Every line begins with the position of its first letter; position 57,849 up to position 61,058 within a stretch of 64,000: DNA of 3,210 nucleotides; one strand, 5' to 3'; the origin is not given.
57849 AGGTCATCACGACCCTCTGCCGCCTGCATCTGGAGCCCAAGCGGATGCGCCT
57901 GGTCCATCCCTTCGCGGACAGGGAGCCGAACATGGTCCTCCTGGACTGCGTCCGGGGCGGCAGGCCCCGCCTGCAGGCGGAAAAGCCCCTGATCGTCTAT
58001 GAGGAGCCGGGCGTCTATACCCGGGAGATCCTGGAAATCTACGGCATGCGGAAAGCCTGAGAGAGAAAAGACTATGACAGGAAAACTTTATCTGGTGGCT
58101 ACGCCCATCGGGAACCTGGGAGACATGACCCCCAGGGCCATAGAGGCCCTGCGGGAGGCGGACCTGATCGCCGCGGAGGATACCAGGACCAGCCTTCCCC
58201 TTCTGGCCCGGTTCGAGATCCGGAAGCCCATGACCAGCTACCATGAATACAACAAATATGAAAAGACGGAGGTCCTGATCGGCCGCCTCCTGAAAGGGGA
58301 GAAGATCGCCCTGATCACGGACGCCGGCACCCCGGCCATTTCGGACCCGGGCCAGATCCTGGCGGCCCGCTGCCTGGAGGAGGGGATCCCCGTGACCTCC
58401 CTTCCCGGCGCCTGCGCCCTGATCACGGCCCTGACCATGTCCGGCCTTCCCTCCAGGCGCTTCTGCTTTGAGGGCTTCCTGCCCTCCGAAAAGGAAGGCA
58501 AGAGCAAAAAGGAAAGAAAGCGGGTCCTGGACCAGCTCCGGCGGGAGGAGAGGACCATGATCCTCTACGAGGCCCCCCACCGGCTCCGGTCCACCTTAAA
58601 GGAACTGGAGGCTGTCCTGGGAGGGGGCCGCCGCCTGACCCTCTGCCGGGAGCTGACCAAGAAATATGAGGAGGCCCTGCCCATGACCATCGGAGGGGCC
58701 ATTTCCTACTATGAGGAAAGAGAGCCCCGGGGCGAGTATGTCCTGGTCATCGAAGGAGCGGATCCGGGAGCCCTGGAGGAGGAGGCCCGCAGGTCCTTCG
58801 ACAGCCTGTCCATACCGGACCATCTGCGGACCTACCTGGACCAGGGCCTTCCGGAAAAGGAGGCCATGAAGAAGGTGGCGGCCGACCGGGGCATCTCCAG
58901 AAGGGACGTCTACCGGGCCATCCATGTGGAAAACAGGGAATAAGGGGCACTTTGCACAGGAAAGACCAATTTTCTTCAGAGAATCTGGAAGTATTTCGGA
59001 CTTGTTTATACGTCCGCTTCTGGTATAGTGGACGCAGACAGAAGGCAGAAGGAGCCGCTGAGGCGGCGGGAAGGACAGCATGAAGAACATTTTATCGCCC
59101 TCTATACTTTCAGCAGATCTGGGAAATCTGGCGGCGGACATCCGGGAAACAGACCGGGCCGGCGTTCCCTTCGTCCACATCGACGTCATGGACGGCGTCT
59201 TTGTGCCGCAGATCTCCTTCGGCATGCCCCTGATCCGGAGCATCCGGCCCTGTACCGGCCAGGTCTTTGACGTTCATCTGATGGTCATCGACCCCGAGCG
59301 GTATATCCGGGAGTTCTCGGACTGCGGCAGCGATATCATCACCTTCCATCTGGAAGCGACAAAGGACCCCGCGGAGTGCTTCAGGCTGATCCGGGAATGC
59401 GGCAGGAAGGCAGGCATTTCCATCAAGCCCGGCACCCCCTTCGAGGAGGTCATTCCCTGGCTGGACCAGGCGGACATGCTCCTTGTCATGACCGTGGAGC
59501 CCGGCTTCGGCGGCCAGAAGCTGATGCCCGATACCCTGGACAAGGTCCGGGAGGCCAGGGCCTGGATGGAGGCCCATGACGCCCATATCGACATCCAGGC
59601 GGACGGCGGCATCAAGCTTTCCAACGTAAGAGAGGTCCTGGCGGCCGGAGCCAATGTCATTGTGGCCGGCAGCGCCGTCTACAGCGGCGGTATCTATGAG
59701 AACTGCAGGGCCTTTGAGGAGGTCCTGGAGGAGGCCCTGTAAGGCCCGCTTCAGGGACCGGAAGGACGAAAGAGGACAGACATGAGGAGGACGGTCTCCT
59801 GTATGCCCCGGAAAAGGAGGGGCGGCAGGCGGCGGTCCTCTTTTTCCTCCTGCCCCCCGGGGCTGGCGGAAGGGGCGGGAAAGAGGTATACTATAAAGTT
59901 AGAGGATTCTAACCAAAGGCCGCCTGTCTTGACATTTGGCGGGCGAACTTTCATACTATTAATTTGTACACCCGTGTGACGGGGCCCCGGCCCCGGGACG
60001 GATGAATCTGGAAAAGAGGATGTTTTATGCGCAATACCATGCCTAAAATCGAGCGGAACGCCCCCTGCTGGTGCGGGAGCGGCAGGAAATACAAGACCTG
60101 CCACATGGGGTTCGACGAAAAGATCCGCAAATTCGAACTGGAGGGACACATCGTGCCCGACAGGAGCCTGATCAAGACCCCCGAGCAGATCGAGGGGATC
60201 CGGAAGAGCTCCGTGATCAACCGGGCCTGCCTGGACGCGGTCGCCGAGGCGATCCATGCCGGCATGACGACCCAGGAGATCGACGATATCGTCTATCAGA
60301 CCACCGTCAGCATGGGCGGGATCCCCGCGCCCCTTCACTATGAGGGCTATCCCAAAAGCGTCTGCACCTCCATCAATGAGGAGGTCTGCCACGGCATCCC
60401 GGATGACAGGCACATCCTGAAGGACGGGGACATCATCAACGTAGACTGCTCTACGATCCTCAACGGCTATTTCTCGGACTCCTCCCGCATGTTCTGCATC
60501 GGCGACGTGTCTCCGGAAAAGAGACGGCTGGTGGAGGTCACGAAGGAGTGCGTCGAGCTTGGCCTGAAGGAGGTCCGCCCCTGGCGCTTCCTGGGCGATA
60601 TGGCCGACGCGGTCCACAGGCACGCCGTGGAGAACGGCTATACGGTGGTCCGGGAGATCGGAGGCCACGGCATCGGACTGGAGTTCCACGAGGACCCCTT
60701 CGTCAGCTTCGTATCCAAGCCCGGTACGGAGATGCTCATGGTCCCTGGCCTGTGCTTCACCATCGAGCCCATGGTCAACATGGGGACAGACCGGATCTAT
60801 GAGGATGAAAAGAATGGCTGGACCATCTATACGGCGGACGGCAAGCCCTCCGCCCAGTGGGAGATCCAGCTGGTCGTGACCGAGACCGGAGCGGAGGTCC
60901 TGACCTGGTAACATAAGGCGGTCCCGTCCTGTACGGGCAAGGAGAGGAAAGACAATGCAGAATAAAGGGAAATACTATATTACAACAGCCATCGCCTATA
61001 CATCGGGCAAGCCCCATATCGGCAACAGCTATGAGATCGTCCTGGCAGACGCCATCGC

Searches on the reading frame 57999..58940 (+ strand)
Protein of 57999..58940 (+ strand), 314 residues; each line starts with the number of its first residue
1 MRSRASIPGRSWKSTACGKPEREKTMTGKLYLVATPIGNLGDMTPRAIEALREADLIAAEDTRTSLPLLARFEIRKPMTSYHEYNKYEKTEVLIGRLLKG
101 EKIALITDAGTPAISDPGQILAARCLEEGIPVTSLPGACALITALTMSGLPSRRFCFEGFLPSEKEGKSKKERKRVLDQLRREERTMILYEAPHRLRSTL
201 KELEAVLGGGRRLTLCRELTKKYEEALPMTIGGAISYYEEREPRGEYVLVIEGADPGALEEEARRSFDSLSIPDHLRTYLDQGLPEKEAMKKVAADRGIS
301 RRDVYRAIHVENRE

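Call 26: search_protein_families(library=pfam, proteins=[window:57999-58940:+], max_evalue=0.00001)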
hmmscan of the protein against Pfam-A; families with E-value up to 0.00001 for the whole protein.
window:57999-58940:+ (314 aa): 1 family
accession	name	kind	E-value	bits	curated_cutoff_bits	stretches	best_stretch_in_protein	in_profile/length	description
PF00590.25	TP_methylase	-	2.5e-30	106.5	27.8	1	29-232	1-209/212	Tetrapyrrole (Corrin/Porphyrin) Methylases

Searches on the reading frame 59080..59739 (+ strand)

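Call 26: search_protein_families(library=pfam, proteins=[window:59080-59739:+], max_evalue=0.00001)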
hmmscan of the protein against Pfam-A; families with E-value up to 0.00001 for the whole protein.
window:59080-59739:+ (220 aa): 1 family
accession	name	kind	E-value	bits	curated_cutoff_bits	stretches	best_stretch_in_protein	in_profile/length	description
PF00834.25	Ribul_P_3_epim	-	6.6e-67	225.2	21.1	1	5-201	2-198/198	Ribulose-phosphate 3 epimerase family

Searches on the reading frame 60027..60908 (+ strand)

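Call 26: search_protein_families(library=pfam, proteins=[window:60027-60908:+], max_evalue=0.00001)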
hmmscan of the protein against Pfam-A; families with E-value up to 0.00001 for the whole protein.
window:60027-60908:+ (294 aa): 2 families
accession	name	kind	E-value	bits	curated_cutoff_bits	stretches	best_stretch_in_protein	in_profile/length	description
PF00557.29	Peptidase_M24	-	8.5e-50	169.9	23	1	56-286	1-208/208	Metallopeptidase family M24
PF02810.21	SEC-C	-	5.7e-10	39.3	20.4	1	10-27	1-18/19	SEC-C motif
